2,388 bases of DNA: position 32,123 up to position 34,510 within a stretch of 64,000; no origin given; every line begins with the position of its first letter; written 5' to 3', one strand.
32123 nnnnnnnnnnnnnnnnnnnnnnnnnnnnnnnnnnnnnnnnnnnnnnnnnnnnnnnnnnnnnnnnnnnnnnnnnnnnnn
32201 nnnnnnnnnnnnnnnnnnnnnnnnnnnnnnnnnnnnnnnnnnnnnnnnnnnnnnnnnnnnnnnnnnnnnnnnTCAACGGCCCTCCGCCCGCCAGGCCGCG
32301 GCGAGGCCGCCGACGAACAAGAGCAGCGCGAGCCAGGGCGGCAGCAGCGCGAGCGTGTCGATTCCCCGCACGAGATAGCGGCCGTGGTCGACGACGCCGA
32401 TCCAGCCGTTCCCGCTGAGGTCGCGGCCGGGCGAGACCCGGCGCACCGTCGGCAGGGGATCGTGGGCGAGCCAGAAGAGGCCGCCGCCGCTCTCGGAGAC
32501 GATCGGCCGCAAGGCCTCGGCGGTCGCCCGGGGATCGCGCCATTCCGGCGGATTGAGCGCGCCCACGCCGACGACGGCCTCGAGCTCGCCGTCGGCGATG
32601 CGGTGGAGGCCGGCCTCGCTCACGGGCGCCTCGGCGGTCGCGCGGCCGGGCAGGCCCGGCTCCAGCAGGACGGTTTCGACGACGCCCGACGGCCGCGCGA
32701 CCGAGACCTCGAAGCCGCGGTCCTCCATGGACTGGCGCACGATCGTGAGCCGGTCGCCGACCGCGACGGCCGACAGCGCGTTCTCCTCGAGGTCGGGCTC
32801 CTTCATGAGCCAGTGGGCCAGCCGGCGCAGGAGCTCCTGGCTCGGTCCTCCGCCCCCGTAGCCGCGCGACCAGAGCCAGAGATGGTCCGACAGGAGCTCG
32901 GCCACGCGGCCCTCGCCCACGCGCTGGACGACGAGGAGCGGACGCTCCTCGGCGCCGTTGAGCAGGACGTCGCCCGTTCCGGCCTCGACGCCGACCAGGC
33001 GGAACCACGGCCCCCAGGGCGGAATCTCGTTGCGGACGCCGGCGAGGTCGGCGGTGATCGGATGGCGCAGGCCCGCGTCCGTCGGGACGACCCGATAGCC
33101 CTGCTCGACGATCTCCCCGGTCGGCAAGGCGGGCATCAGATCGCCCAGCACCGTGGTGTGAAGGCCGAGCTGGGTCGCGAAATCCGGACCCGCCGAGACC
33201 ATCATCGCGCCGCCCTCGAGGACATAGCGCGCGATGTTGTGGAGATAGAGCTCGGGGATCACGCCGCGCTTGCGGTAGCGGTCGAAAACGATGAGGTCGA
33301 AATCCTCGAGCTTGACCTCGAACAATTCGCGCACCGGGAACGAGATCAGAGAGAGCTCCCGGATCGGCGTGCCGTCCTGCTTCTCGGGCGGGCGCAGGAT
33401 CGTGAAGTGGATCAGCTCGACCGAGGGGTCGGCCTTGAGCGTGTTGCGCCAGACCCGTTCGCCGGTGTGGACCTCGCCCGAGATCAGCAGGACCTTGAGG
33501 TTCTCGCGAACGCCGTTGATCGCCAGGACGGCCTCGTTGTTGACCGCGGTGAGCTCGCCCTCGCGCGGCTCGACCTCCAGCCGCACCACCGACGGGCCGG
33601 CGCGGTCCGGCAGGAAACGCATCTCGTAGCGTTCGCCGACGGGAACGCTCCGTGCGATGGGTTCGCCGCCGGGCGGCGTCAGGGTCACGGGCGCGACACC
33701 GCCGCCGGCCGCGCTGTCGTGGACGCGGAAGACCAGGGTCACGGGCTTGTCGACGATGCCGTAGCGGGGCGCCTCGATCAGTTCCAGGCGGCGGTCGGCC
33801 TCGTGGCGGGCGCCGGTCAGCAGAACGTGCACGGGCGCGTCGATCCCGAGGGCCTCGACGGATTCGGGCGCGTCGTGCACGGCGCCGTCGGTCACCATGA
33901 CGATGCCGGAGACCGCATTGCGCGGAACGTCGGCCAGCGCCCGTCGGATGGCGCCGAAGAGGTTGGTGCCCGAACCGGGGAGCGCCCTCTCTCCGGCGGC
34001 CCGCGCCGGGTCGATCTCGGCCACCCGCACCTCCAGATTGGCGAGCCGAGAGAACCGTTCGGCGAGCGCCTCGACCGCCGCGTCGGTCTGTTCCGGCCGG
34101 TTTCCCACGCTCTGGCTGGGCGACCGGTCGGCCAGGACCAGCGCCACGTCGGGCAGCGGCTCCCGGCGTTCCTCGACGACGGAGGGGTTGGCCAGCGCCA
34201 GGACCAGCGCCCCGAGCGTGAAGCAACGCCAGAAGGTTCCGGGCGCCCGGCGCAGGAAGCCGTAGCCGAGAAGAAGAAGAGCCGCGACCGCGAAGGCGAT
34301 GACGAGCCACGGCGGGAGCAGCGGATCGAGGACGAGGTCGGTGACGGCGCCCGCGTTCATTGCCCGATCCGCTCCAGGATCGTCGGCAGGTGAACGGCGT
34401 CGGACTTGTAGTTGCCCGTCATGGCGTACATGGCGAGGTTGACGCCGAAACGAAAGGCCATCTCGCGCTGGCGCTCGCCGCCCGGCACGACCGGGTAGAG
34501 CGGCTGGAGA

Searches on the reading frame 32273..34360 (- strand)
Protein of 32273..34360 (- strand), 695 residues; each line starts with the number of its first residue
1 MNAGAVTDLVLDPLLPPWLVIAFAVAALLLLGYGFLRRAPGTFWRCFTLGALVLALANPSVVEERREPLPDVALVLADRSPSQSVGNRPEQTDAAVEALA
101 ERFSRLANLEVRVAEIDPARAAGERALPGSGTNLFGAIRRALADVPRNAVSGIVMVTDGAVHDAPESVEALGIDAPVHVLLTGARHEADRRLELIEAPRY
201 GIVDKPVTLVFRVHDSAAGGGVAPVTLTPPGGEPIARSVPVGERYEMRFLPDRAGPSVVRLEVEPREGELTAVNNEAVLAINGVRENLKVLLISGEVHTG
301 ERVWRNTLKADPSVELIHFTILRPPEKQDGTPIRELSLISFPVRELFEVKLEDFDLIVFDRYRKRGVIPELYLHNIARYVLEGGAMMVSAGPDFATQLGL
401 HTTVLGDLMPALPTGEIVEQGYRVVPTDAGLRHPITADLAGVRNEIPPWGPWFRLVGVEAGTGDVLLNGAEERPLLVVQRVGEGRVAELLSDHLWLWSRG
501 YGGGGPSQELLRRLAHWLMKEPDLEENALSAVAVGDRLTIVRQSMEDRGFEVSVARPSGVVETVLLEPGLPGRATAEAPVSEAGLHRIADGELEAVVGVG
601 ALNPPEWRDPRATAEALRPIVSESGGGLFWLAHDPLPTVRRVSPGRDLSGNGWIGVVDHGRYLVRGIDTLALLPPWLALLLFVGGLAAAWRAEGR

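Call 9: find_encoding_contigs(protein=window:32273-34360:-, flank=10000, max_places=10)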
Protein window:32273-34360:- (695 aa): 1 contig read that carries it; 1 place shown.
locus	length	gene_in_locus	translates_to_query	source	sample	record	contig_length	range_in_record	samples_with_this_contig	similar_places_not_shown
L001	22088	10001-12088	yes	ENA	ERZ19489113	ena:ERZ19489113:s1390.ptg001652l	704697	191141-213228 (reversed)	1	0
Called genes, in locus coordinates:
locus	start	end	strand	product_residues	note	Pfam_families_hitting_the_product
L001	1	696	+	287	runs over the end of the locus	PF01218:Coprogen_oxidas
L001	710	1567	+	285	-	PF01261:AP_endonuc_2 (weak)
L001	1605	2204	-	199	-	PF02630:SCO1-SenC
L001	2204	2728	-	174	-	PF04314:LpqE-like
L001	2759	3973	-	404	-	PF01743:PolyA_pol, PF12627:PolyA_pol_RNAbd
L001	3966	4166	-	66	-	-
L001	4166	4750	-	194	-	PF00293:NUDIX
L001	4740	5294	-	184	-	PF06938:DUF1285_N, PF21028:DUF1285_C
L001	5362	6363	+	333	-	PF20030:bpMoxR, PF07726:AAA_3, PF07728:AAA_5, PF17863:AAA_lid_2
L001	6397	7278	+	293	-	PF01882:DUF58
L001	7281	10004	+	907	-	PF07584:BatA, PF13709:DUF4159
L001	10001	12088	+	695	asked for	-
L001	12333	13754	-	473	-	-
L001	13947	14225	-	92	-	-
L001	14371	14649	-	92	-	-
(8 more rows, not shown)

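Call 15: search_protein_families(library=pfam, proteins=[window:32276-34360:-], max_evalue=0.01)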
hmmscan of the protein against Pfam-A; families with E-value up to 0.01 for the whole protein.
window:32276-34360:- (695 aa): 1 family
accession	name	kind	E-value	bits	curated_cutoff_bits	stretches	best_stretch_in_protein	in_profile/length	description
PF24157.1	DUF7408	-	0.0042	17.5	27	0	343-486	27-149/174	Domain of unknown function (DUF7408)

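Call 56: find_homologous_proteins(query=window:32276-34360:-, max_evalue=1e-50)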
Query window:32276-34360:- (695 aa): 7906 proteins with E <= 1e-50 among 8000 candidates; the best 120 are listed.
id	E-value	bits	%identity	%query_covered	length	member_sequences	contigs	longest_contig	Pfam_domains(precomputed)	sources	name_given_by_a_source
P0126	0.0e+0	1537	100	100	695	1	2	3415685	-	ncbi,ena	-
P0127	0.0e+0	1254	80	100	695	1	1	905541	-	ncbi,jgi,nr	ncbi:MAG: hypothetical protein GDA49_10985 [Rhodospirillales bacterium]|nr:hypothetical protein [Rho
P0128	0.0e+0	1232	79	100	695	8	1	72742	-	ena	-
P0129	0.0e+0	1223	78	100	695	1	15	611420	-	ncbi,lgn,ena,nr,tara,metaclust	ncbi:MAG: hypothetical protein CMM46_06990 [Rhodospirillaceae bacterium]|nr:hypothetical protein [Rh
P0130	0.0e+0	1202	78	100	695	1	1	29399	-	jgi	-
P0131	0.0e+0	1193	77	100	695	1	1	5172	-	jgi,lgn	jgi:hypothetical protein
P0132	0.0e+0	1191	76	100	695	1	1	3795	-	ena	-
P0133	0.0e+0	1191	77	100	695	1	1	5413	-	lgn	-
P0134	0.0e+0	1189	76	100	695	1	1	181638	-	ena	-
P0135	0.0e+0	1189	76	100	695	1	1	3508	-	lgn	-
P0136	0.0e+0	1188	77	100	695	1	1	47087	-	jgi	jgi:hypothetical protein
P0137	0.0e+0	1185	75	100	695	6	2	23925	-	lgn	-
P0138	0.0e+0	1185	76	100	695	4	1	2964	-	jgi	jgi:hypothetical protein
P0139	0.0e+0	1172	76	100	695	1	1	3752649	-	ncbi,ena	-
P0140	0.0e+0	1053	68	99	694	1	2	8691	-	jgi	-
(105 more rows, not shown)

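Call 57: find_encoding_contigs(protein=P0127, flank=10000, max_places=2)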
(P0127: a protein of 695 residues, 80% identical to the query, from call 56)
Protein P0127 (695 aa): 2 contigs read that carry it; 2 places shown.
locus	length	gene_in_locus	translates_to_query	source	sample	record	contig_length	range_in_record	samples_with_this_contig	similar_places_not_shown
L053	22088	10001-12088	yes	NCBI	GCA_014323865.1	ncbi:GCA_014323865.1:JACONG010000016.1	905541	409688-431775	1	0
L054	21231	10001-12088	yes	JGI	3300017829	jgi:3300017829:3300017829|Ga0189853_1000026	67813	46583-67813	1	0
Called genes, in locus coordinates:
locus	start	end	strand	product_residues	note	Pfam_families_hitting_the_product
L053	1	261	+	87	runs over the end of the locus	-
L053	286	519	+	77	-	-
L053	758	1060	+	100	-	-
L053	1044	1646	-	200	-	PF02630:SCO1-SenC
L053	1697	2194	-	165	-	PF04314:LpqE-like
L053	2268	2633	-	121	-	-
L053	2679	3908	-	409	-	PF01743:PolyA_pol, PF12627:PolyA_pol_RNAbd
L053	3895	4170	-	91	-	-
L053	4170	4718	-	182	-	PF00293:NUDIX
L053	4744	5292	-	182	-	PF06938:DUF1285_N, PF21028:DUF1285_C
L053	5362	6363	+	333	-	PF20030:bpMoxR, PF07726:AAA_3, PF07728:AAA_5, PF17863:AAA_lid_2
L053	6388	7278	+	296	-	PF01882:DUF58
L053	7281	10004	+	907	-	PF07584:BatA, PF13709:DUF4159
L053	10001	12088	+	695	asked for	-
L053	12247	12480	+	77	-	-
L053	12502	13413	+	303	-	PF01557:FAA_hydrolase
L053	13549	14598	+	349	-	PF00355:Rieske, PF00848:Ring_hydroxyl_A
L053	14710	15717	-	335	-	PF00491:Arginase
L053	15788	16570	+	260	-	PF04248:NTP_transf_9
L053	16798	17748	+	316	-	PF00487:FA_desaturase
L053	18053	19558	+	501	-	PF07364:DUF1485, PF07171:MlrC_C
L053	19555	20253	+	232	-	PF04752:ChaC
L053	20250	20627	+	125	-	-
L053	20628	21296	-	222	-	-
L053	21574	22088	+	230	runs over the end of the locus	-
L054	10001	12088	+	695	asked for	-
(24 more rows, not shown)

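Call 58: find_encoding_contigs(protein=P0129, flank=10000, max_places=3)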
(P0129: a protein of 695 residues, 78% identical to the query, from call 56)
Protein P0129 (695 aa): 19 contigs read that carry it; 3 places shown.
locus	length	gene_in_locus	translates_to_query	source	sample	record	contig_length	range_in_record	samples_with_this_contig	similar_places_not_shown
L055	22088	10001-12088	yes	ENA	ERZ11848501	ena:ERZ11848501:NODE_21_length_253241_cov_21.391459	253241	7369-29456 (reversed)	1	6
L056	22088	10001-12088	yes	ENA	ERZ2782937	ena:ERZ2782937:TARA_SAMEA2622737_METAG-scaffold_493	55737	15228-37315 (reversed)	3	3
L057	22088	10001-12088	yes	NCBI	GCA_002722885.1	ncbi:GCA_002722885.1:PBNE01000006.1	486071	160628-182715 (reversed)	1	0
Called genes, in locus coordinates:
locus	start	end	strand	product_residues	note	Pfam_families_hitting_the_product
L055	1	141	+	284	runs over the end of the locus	PF01261:AP_endonuc_2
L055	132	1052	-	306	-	PF00892:EamA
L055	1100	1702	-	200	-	PF02630:SCO1-SenC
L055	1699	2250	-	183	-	PF04314:LpqE-like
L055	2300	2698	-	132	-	-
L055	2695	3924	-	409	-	PF01743:PolyA_pol, PF12627:PolyA_pol_RNAbd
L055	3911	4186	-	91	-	PF19606:DUF6111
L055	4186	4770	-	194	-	PF00293:NUDIX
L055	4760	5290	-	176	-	PF06938:DUF1285_N, PF21028:DUF1285_C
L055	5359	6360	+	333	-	PF20030:bpMoxR, PF07726:AAA_3, PF07728:AAA_5, PF17863:AAA_lid_2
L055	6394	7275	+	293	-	PF01882:DUF58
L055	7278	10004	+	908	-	PF07584:BatA, PF13709:DUF4159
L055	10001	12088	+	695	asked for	-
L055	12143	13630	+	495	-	PF02789:Peptidase_M17_N, PF00883:Peptidase_M17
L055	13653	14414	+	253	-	PF00106:adh_short, PF13561:adh_short_C2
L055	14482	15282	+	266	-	PF01557:FAA_hydrolase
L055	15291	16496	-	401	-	PF00355:Rieske, PF00848:Ring_hydroxyl_A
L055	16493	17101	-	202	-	PF00440:TetR_N, PF13977:TetR_C_6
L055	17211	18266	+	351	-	PF00355:Rieske, PF00848:Ring_hydroxyl_A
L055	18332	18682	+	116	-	PF02798:GST_N, PF13409:GST_N_2, PF13417:GST_N_3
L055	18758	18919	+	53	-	-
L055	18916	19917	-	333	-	PF00491:Arginase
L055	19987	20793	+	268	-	PF04248:NTP_transf_9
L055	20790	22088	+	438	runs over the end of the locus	-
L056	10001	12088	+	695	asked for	-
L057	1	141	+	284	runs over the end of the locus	PF01261:AP_endonuc_2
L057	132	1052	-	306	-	PF00892:EamA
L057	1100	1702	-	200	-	PF02630:SCO1-SenC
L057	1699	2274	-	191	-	PF04314:LpqE-like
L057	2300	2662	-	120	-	-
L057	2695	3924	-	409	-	PF01743:PolyA_pol, PF12627:PolyA_pol_RNAbd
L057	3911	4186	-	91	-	PF19606:DUF6111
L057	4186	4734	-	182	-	PF00293:NUDIX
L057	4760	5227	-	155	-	PF06938:DUF1285_N, PF21028:DUF1285_C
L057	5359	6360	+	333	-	PF20030:bpMoxR, PF07726:AAA_3, PF07728:AAA_5, PF17863:AAA_lid_2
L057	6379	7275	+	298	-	PF01882:DUF58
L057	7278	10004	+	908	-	PF07584:BatA, PF13709:DUF4159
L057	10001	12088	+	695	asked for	-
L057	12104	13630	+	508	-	PF02789:Peptidase_M17_N, PF00883:Peptidase_M17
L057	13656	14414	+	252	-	PF23441:SDR (faint), PF00106:adh_short, PF13561:adh_short_C2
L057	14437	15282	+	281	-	PF01557:FAA_hydrolase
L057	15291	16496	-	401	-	PF00355:Rieske, PF00848:Ring_hydroxyl_A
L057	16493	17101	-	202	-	PF00440:TetR_N, PF13977:TetR_C_6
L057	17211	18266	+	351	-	PF00355:Rieske, PF00848:Ring_hydroxyl_A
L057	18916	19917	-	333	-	PF00491:Arginase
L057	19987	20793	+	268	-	PF04248:NTP_transf_9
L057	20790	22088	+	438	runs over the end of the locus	-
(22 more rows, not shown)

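Call 70: search_protein_families(library=ncbifam, proteins=[window:32276-34360:-], max_evalue=0.001)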
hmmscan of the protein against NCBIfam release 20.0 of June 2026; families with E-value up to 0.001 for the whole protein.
window:32276-34360:- (695 aa): 0 families
